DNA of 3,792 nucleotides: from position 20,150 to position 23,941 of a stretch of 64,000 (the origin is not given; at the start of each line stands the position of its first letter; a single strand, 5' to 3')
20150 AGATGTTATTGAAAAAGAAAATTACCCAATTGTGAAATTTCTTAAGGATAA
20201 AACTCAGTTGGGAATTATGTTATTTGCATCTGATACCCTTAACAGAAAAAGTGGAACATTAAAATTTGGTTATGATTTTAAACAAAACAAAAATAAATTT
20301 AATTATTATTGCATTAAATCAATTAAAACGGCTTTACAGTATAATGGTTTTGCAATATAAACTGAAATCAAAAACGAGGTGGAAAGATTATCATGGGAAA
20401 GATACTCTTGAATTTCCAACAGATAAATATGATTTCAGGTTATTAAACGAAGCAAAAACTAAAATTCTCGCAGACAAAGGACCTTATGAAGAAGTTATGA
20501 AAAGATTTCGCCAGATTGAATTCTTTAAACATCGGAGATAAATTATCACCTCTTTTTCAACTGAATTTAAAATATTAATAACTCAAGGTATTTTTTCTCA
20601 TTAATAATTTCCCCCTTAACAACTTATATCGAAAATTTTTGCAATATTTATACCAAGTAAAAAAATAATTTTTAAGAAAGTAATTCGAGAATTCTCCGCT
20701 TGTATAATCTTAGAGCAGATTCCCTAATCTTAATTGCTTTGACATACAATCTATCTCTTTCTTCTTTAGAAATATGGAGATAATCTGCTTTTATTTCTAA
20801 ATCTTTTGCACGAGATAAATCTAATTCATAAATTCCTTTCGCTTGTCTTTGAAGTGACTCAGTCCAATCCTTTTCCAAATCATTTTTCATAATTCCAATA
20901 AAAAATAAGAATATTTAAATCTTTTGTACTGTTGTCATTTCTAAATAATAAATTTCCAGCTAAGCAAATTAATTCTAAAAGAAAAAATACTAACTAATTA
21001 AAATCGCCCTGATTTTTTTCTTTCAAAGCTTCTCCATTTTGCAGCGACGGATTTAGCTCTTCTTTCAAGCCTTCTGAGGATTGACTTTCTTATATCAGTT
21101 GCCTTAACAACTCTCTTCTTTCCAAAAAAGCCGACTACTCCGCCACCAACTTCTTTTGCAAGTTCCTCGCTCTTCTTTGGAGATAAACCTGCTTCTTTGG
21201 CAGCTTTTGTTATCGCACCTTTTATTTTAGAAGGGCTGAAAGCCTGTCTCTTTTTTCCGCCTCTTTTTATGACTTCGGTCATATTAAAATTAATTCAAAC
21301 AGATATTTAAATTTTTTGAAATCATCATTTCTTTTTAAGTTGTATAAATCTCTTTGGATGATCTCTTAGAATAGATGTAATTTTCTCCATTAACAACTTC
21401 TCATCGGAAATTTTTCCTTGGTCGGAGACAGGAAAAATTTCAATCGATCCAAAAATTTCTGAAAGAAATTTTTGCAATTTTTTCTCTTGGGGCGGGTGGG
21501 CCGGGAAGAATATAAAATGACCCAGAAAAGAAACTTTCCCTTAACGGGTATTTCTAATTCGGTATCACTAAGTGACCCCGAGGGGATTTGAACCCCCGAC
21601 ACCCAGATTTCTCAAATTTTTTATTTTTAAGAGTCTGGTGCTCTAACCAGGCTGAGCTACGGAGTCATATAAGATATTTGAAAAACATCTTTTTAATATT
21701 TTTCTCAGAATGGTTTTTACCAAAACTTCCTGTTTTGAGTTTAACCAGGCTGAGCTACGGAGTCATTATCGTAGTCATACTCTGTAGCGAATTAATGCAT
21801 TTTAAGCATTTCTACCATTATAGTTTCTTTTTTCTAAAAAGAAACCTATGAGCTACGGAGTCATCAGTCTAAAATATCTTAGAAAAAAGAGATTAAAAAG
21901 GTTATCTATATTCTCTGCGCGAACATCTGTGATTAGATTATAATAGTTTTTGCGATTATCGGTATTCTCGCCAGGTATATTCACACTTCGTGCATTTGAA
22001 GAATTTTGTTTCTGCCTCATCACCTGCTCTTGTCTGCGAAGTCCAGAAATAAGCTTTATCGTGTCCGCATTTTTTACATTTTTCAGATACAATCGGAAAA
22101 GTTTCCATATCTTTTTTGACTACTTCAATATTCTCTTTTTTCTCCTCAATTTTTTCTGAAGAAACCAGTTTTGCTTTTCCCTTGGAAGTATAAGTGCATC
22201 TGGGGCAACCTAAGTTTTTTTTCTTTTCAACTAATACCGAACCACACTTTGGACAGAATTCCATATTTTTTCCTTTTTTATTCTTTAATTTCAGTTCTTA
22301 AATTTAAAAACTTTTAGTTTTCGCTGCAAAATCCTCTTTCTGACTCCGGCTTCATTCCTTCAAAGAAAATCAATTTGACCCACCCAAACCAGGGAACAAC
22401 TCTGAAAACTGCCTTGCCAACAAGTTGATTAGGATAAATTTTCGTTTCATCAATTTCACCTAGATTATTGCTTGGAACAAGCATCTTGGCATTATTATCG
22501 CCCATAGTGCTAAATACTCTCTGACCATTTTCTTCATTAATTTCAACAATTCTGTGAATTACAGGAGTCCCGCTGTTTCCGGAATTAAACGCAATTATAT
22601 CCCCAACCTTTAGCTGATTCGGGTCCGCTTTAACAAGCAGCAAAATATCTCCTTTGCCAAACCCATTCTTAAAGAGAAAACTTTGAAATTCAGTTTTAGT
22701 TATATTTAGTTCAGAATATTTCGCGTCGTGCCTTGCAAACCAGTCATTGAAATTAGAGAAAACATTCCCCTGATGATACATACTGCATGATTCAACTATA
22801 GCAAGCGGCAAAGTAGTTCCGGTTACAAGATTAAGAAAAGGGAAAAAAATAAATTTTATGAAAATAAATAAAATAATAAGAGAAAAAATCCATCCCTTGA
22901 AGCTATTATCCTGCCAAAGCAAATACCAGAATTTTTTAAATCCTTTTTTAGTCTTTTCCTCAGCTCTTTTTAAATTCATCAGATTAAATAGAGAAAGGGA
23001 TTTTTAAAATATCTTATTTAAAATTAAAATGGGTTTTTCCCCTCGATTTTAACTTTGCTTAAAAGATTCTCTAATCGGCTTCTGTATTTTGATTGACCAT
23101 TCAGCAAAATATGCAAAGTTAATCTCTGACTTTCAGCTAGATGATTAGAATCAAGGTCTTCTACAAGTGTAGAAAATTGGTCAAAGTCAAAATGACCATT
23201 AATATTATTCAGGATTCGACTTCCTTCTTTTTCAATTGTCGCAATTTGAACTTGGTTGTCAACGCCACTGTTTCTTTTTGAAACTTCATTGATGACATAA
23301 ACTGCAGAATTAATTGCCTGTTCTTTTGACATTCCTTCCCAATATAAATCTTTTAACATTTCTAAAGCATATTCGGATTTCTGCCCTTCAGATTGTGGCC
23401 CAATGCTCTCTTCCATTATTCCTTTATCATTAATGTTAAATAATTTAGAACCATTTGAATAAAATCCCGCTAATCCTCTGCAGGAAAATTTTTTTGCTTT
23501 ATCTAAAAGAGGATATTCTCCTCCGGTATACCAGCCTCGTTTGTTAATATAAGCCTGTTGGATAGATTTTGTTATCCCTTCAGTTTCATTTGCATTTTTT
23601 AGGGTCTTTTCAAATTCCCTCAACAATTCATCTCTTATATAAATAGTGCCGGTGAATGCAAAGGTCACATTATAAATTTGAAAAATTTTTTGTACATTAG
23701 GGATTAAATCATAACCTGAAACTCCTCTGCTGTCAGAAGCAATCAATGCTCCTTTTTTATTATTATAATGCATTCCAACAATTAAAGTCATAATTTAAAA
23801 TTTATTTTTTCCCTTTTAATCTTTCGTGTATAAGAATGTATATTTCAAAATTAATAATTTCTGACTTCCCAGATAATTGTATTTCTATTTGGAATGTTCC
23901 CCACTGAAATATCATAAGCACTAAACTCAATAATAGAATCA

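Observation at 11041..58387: Five canonical G-quadruplex motifs, all G-rich on the + strand, embedded in the repeat family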

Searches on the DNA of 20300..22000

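Call 13: search_rna_families(source=window, start=20300, end=22000, threshold=evalue, max_evalue=1, show_alignments=2)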
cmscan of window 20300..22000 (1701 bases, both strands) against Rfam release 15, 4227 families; matches with E-value up to 1: 3.
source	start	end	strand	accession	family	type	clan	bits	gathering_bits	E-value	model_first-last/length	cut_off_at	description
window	21573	21666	-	RF00005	tRNA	Gene; tRNA;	CL00001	56.2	29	5.2e-11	1-71/71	no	tRNA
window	20389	20490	+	RF00114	S15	Cis-reg; leader;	CL00121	20.2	39.5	0.068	1-117/117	no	Ribosomal S15 leader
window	21503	21540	+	RF01792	eiav_FSE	Cis-reg; frameshift_element;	-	16.1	40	0.95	1-35/35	no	ribosomal frameshift site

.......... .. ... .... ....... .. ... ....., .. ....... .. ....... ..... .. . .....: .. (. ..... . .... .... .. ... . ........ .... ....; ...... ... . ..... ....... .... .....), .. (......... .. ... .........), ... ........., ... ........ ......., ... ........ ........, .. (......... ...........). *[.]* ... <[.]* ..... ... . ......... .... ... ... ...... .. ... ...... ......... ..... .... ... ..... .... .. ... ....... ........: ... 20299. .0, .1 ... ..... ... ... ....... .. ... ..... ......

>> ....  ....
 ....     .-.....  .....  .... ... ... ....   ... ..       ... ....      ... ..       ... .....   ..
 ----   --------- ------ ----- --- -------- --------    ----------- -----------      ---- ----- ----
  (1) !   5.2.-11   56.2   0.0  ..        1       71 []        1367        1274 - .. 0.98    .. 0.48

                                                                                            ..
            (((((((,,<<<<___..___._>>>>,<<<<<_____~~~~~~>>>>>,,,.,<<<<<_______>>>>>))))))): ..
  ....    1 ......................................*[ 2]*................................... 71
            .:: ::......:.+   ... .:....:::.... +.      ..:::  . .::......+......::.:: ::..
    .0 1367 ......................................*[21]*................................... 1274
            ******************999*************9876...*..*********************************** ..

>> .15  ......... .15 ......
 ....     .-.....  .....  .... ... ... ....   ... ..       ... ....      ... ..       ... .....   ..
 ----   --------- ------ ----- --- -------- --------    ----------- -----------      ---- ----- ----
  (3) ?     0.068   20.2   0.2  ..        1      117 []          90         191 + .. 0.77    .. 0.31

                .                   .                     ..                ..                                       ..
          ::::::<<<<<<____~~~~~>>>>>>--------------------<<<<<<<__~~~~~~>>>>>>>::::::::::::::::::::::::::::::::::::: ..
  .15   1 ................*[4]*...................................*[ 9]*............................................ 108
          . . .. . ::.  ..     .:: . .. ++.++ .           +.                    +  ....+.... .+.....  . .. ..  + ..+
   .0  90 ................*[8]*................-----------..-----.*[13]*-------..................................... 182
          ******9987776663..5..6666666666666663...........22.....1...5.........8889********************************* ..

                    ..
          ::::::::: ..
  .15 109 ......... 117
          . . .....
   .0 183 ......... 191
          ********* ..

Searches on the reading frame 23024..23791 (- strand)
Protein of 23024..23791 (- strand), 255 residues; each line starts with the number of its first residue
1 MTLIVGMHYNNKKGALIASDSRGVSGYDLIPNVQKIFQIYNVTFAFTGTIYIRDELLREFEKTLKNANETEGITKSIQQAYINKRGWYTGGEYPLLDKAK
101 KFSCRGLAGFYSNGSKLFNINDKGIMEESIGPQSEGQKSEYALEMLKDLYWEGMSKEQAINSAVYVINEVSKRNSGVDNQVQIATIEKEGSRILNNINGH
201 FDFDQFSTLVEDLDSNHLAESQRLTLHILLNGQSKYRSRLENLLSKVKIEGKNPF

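Call 45: search_protein_families(library=pfam, proteins=[window:23024-23791:-], max_evalue=0.00001)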
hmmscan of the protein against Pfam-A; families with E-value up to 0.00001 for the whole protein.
window:23024-23791:- (255 aa): 1 family
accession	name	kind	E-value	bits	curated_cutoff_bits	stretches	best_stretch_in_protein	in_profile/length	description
PF00227.31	Proteasome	-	2.1e-12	47.6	22.4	1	4-186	7-189/189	Proteasome subunit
